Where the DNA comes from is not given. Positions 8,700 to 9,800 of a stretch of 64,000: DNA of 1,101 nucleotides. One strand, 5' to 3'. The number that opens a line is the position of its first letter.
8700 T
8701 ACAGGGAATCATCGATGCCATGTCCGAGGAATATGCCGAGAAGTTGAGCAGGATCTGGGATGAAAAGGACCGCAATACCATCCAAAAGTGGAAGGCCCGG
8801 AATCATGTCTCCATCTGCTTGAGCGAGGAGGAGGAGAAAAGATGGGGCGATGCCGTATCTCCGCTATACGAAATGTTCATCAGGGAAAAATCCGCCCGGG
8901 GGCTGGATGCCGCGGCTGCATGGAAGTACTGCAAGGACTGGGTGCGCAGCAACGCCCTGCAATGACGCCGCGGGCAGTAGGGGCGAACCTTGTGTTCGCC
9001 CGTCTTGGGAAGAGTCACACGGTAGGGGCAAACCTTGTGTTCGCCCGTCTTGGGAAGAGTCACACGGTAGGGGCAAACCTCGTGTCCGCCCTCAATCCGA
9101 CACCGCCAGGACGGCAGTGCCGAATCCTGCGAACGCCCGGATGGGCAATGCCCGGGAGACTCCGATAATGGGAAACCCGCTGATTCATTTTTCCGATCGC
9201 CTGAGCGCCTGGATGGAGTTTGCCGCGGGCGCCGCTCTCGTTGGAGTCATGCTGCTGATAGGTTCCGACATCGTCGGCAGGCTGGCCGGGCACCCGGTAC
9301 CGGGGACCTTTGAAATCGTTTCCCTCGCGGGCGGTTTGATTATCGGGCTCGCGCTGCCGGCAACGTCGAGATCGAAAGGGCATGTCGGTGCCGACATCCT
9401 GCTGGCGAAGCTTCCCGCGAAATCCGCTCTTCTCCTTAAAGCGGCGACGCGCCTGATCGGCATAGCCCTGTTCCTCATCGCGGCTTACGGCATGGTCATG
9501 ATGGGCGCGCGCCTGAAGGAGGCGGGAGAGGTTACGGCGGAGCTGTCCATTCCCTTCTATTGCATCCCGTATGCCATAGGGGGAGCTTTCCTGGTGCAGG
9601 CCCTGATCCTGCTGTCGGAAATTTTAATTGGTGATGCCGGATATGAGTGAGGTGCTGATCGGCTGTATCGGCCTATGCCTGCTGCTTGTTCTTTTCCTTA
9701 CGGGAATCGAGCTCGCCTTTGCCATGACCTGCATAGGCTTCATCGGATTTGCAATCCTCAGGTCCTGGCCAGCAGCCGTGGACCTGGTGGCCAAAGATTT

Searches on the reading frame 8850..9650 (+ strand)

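Call 9: search_protein_families(library=pfam, proteins=[window:8850-9650:+], max_evalue=0.00001)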
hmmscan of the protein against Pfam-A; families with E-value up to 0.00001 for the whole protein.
window:8850-9650:+ (266 aa): 1 family
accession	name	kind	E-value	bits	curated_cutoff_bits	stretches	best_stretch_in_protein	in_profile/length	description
PF04290.18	DctQ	-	7.4e-14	52.2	28.3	1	134-259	2-127/132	Tripartite ATP-independent periplasmic transporters, DctQ component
